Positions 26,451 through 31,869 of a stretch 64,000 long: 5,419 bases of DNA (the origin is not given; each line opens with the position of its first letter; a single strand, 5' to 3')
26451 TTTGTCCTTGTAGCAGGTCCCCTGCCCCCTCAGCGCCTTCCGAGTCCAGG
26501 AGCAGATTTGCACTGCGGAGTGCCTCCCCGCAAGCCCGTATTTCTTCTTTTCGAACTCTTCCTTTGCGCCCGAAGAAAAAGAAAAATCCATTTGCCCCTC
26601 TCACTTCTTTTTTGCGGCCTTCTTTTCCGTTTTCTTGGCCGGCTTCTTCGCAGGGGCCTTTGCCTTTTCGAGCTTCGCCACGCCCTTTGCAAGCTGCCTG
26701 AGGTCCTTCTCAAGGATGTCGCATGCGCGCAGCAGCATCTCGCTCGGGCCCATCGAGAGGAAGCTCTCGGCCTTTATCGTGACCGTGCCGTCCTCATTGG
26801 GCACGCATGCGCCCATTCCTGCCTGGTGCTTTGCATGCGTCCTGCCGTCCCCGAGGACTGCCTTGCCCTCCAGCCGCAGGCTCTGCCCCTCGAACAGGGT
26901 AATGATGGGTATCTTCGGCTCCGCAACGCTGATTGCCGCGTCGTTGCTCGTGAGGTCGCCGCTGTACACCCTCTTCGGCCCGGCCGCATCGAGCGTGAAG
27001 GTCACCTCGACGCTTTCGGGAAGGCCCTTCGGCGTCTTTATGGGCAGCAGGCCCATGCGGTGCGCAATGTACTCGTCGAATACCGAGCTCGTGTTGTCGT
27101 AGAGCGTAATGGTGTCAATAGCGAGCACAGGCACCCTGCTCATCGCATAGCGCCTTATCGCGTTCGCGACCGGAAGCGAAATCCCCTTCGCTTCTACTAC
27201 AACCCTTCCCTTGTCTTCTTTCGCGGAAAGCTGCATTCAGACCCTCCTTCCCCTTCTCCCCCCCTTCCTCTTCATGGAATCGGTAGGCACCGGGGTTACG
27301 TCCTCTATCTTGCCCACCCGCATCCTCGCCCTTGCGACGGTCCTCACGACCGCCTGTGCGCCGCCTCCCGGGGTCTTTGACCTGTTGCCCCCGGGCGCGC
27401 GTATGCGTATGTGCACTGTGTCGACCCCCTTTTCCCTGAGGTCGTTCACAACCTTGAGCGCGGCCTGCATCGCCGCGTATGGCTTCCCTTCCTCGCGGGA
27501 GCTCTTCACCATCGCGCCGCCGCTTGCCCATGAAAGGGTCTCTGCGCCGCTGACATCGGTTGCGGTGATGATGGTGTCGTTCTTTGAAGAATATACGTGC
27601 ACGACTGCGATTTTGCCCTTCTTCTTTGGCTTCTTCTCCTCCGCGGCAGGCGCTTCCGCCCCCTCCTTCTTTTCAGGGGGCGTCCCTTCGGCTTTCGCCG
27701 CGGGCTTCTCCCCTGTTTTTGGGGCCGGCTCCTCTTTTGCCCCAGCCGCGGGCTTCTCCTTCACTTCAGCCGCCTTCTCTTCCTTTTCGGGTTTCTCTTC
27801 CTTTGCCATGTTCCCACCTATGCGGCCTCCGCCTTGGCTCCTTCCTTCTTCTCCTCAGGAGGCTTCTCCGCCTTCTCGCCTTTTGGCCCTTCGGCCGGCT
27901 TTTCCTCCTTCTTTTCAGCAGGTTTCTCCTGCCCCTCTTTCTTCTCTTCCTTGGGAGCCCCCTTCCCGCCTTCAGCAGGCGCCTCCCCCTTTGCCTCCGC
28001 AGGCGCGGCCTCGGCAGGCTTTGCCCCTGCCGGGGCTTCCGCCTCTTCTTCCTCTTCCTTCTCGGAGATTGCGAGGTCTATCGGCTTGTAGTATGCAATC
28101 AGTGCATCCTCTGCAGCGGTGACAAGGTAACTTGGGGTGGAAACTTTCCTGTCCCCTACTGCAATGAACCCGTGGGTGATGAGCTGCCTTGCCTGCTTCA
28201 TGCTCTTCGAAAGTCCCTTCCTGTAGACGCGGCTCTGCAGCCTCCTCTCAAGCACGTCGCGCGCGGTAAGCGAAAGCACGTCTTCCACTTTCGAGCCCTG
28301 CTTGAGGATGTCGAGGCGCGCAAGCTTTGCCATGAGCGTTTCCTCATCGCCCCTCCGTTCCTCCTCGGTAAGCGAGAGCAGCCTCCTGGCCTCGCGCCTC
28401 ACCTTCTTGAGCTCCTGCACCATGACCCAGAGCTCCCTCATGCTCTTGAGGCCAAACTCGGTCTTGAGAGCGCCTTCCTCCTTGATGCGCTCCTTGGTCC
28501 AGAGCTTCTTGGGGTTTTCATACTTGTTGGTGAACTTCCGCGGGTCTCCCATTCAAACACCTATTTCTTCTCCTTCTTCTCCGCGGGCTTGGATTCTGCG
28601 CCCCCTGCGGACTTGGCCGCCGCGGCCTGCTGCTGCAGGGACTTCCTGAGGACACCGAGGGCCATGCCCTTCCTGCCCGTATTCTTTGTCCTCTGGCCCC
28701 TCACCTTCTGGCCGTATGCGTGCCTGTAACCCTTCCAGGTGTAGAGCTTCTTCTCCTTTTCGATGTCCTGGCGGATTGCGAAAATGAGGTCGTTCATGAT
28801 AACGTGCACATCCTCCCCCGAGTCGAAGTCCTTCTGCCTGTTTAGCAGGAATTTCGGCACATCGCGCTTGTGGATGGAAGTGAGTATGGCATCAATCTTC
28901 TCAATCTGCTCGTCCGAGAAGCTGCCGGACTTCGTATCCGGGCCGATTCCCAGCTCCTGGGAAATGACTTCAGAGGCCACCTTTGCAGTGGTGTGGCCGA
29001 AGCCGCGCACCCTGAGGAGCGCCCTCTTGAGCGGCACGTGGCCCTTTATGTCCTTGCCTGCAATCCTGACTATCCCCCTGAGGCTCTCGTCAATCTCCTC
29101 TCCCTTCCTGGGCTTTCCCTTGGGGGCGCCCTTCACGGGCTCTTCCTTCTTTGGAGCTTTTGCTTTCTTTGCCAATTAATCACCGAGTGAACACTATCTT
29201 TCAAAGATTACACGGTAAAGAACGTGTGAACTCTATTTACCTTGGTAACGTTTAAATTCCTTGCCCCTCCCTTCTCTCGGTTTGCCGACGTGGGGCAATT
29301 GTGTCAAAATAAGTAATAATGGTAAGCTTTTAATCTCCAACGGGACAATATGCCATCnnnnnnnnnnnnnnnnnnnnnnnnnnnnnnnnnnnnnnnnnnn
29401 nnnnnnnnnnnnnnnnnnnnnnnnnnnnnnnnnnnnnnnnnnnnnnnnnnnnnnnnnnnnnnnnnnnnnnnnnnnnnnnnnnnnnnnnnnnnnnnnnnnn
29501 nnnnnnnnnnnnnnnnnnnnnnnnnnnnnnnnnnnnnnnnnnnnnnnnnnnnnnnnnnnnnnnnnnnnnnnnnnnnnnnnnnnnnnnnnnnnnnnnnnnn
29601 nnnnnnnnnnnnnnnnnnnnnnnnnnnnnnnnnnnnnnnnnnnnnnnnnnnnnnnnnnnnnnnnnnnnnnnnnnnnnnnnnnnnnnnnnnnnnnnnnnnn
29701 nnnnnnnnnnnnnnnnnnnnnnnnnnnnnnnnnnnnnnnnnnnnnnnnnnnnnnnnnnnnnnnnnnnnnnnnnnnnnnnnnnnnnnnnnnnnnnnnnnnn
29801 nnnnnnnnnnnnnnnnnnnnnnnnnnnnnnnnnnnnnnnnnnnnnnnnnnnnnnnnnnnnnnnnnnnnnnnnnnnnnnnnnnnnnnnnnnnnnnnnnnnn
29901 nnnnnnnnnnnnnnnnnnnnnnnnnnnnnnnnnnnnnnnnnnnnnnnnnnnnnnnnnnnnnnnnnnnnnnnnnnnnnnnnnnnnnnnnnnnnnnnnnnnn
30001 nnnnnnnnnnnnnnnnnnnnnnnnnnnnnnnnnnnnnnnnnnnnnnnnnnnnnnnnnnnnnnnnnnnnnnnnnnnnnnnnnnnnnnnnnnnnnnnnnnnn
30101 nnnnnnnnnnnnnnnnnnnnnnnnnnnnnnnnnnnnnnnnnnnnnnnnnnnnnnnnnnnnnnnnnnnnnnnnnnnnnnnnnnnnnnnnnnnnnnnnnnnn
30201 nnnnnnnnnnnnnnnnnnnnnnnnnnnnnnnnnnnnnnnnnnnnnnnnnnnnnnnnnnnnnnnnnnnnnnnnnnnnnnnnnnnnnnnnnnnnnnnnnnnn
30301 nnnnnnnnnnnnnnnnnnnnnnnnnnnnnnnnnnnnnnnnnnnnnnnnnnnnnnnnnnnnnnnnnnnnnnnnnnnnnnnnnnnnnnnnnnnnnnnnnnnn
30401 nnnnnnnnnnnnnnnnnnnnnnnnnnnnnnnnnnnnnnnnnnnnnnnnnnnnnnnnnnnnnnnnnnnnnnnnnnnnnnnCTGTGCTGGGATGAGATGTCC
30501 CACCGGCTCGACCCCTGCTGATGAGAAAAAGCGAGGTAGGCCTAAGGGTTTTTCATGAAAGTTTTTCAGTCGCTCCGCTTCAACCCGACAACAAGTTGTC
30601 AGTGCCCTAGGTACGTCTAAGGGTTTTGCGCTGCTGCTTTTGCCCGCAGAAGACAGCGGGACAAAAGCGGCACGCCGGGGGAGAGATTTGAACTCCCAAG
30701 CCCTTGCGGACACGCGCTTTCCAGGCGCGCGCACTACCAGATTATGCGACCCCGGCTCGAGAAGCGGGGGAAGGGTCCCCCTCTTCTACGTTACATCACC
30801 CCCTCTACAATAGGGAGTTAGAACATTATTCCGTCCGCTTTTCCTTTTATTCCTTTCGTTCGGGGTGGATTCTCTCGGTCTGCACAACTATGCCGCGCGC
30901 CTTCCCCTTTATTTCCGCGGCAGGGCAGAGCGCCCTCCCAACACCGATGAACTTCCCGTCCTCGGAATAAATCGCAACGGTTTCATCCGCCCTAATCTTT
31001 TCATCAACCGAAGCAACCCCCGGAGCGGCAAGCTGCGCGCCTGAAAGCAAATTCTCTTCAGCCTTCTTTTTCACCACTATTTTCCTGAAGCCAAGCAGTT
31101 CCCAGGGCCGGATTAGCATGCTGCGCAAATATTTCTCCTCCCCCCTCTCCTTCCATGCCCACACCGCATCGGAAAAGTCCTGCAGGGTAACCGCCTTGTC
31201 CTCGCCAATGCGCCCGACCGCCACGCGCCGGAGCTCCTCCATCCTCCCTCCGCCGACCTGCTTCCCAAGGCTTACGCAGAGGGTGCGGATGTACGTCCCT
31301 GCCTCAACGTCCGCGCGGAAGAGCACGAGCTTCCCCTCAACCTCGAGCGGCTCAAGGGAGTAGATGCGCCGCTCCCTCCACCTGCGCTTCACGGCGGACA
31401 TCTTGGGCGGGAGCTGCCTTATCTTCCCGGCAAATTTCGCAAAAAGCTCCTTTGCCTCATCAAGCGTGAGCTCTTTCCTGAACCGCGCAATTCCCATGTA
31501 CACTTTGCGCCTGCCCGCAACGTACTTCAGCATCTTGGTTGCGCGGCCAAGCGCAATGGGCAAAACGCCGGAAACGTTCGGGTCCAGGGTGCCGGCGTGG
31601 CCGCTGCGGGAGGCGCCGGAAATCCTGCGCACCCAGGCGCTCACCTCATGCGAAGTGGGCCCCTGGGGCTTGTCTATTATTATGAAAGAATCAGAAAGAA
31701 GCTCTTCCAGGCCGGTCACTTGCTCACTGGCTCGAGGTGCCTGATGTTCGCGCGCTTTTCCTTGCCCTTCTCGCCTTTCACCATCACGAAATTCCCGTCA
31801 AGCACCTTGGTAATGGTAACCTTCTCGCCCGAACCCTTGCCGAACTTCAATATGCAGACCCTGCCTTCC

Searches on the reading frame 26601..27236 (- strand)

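Call 67: search_protein_families(library=pfam, proteins=[window:26601-27236:-])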
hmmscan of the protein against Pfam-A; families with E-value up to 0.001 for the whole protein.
window:26601-27236:- (211 aa): 2 families
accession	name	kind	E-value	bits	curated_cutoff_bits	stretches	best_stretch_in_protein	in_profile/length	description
PF01000.31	RNA_pol_A_bac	-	1.2e-14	55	33.9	1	72-138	38-103/119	RNA polymerase Rpb3/RpoA insert domain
PF01193.29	RNA_pol_L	-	6.3e-08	32.7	24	1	16-178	4-73/74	RNA polymerase Rpb3/Rpb11 dimerisation domain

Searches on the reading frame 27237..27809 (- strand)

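Call 67: search_protein_families(library=pfam, proteins=[window:27237-27809:-])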
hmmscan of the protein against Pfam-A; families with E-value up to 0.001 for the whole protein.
window:27237-27809:- (190 aa): 1 family
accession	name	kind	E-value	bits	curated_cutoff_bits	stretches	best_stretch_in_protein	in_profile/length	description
PF00411.24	Ribosomal_S11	-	1.6e-34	119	25.1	1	69-186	2-110/110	Ribosomal protein S11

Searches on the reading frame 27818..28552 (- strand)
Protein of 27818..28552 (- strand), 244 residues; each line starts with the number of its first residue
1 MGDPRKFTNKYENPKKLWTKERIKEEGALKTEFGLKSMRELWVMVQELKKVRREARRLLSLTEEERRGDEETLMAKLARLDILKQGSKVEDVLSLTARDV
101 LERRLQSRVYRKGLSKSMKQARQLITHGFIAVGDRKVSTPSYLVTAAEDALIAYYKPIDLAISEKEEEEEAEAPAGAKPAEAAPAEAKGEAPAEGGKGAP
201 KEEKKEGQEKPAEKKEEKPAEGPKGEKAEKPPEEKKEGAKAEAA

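Call 67: search_protein_families(library=pfam, proteins=[window:27818-28552:-])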
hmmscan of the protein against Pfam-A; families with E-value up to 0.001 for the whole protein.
window:27818-28552:- (244 aa): 2 families
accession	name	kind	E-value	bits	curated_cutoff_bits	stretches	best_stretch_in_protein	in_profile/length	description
PF01479.30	S4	-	2.8e-11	43.4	22.8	1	103-146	1-44/48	S4 domain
PF22421.1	SYY_C-terminal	-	0.00035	20.8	27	0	102-148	18-64/83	Tyrosine--tRNA ligase SYY-like C-terminal domain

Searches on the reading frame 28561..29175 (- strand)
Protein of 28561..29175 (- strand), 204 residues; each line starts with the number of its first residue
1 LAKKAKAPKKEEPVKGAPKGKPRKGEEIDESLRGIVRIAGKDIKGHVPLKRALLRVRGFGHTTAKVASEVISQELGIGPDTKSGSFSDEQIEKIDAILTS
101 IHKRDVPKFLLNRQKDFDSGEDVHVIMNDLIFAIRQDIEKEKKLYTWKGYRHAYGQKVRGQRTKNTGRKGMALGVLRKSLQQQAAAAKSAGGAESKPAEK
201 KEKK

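Call 68: search_protein_families(library=pfam, proteins=[window:28561-29175:-])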
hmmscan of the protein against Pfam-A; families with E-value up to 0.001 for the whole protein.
window:28561-29175:- (204 aa): 1 family
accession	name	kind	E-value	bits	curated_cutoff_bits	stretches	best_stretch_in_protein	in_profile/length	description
PF00416.27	Ribosomal_S13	-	4.6e-32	111.6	31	1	37-169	1-128/128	Ribosomal protein S13/S18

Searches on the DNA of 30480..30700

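Call 46: search_rna_families(source=window, start=30480, end=30700, threshold=evalue, max_evalue=10)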
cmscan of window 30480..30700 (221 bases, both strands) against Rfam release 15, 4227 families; matches with E-value up to 10: 3.
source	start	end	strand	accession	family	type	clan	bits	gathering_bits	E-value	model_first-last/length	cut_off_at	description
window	30484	30547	+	RF01142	sR19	Gene; snRNA; snoRNA; CD-box;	-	14.6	45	0.2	1-63/63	no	Small nucleolar RNA sR19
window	30636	30668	-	RF02260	MAT2A_A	Cis-reg;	-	13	40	4.1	1-65/65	no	MAT2A 3'UTR stem loop A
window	30673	30700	-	RF00005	tRNA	Gene; tRNA;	CL00001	12.1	29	9.2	43-71/71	5'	tRNA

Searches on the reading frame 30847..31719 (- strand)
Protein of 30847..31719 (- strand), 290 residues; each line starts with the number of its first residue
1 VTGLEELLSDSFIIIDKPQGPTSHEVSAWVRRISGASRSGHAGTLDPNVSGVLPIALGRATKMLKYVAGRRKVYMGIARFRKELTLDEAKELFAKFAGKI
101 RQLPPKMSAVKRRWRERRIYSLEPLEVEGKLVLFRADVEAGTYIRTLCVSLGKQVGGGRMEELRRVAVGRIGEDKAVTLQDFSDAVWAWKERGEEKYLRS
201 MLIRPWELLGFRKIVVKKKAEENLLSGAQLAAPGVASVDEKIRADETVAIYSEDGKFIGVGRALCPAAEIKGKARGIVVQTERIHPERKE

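Call 15: search_protein_families(library=pfam, proteins=[window:30847-31719:-])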
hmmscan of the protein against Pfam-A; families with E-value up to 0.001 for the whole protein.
window:30847-31719:- (290 aa): 6 families
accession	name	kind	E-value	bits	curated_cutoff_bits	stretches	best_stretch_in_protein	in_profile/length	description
PF01509.24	TruB_N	-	3.1e-24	86.5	27.3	2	31-85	1-55/149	TruB family pseudouridylate synthase (N terminal domain)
PF01472.26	PUA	-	3.1e-20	72.3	24.8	1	213-284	2-73/74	PUA domain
PF16198.10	TruB_C_2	-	1.9e-15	57.2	29.3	1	145-206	1-61/66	tRNA pseudouridylate synthase B C-terminal domain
PF08068.17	DKCLD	-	3e-07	30.8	27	1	4-26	35-57/58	DKCLD (NUC011) domain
PF03657.19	UPF0113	-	9.4e-07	29.5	23.8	1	213-272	1-54/73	UPF0113 PUA domain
PF17785.7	PUA_3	-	0.00061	20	22.6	0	214-261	1-49/64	PUA-like domain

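Call 86: find_encoding_contigs(protein=window:30847-31719:-, flank=3000, max_places=10)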
Protein window:30847-31719:- (290 aa): 10 contigs read that carry it; 4 places shown.
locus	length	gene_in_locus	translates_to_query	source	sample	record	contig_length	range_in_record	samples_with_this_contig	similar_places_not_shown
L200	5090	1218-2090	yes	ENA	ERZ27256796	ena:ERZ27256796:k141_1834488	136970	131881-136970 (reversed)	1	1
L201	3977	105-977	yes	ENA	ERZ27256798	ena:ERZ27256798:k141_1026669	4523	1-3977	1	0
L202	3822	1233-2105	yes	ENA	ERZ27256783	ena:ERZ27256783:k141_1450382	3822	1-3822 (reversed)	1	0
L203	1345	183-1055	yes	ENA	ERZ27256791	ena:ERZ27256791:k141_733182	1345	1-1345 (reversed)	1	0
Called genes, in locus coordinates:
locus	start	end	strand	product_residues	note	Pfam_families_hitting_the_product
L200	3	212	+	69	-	?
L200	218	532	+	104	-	PF01199:Ribosomal_L34e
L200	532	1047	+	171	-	PF02224:Cytidylate_kin (faint), PF13189:Cytidylate_kin2, PF13238:AAA_18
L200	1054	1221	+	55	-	-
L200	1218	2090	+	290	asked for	PF08068:DKCLD (weak), PF01509:TruB_N, PF16198:TruB_C_2, PF01472:PUA, PF03657:UPF0113 (weak)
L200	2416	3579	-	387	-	-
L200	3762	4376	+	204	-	PF00416:Ribosomal_S13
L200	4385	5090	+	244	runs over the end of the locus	PF01479:S4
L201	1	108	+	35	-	?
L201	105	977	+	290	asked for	PF08068:DKCLD (weak), PF01509:TruB_N, PF16198:TruB_C_2, PF01472:PUA, PF03657:UPF0113 (weak)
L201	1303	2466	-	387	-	-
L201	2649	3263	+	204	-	PF00416:Ribosomal_S13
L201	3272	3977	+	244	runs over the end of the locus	PF01479:S4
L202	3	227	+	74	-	?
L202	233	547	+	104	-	PF01199:Ribosomal_L34e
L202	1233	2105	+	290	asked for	PF08068:DKCLD (weak), PF01509:TruB_N, PF16198:TruB_C_2, PF01472:PUA, PF03657:UPF0113 (weak)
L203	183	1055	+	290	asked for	PF08068:DKCLD (weak), PF01509:TruB_N, PF16198:TruB_C_2, PF01472:PUA, PF03657:UPF0113 (weak)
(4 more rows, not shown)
